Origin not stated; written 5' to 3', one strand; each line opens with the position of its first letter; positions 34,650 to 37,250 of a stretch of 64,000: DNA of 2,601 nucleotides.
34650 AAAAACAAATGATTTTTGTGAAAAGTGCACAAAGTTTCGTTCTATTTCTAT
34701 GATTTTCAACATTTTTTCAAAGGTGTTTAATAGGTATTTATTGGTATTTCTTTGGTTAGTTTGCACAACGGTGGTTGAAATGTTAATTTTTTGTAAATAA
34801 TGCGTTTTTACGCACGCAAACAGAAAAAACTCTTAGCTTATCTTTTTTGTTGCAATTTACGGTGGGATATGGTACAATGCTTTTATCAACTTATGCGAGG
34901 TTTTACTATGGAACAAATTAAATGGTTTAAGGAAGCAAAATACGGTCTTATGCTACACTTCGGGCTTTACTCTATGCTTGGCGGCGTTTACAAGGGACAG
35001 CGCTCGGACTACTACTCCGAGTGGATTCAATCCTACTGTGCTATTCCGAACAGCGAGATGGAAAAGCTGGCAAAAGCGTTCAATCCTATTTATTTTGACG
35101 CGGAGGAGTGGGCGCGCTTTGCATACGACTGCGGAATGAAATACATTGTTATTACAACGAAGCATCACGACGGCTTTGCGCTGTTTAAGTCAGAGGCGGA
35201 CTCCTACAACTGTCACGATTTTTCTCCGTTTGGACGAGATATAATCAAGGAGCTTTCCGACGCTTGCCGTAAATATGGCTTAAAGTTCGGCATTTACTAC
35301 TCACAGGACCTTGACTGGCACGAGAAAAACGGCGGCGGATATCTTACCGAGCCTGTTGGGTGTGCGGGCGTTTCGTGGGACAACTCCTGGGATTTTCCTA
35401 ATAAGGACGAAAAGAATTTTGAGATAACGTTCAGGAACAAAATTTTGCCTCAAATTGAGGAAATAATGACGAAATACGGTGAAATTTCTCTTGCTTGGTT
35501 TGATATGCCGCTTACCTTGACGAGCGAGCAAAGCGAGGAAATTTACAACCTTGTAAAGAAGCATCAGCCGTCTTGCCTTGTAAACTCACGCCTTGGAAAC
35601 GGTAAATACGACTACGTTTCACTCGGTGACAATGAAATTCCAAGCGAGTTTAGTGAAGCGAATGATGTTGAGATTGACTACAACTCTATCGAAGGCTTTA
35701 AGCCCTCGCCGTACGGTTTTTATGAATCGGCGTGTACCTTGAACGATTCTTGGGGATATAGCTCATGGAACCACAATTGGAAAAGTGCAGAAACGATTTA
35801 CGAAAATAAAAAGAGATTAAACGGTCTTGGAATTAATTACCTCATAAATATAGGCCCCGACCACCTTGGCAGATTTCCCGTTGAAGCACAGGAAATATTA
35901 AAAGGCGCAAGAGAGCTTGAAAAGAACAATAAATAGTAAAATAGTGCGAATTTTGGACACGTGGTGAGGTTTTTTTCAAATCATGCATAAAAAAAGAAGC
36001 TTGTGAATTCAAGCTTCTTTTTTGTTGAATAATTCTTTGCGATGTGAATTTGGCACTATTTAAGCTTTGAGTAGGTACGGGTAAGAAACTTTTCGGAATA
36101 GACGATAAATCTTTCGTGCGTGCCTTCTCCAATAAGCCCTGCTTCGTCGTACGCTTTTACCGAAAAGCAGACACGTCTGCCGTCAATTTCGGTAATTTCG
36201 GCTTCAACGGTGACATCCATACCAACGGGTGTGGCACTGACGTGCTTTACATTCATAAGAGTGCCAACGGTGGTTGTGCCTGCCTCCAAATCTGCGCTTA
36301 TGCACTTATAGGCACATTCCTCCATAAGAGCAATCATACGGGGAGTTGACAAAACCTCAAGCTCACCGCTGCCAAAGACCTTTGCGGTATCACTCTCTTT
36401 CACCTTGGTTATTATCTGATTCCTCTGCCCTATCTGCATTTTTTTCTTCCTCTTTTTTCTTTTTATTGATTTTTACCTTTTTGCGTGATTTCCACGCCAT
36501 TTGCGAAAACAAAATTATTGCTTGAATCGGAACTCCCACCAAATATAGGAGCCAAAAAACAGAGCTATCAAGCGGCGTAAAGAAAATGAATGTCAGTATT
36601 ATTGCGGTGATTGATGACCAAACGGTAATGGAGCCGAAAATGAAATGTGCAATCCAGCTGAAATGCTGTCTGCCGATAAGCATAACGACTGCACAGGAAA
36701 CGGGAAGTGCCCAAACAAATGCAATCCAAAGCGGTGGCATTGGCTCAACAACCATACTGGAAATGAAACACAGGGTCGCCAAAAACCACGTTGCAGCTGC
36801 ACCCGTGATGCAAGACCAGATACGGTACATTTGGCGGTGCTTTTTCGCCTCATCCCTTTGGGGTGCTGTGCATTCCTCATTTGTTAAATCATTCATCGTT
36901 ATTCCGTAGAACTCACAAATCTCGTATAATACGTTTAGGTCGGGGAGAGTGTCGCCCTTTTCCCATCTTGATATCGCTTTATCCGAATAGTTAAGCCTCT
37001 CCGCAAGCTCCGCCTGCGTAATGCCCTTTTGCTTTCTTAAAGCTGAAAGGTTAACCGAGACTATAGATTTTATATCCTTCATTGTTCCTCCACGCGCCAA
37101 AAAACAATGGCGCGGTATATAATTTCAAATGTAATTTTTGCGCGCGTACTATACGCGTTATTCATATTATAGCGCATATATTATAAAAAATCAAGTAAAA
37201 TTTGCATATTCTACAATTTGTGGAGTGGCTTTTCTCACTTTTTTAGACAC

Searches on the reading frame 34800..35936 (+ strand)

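Call 72: search_protein_families(library=pfam, proteins=[window:34800-35936:+], max_evalue=0.0001)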
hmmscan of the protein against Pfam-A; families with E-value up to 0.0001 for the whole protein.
window:34800-35936:+ (378 aa): 1 family
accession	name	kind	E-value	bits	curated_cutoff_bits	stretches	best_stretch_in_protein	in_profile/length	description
PF01120.23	Alpha_L_fucos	-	1.4e-61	209.3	25.2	1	40-369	27-335/345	Alpha-L-fucosidase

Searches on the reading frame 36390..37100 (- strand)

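Call 72: search_protein_families(library=pfam, proteins=[window:36390-37100:-], max_evalue=0.0001)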
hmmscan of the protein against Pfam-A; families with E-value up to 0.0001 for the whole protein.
window:36390-37100:- (236 aa): 5 families
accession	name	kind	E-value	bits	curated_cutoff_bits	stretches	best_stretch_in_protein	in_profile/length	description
PF01381.28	HTH_3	-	6.7e-16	58.5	23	1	19-72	2-55/55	Helix-turn-helix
PF13560.12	HTH_31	-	1.8e-10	41.4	27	1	18-68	6-57/64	Helix-turn-helix domain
PF12844.13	HTH_19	-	3e-10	40.3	30.2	1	18-73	4-59/64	Helix-turn-helix domain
PF13443.12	HTH_26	-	5e-09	36.7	22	1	17-72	1-57/63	Cro/C1-type HTH DNA-binding domain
PF13412.12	HTH_24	-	2.7e-05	24.1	21.9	0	18-45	9-36/48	Winged helix-turn-helix DNA-binding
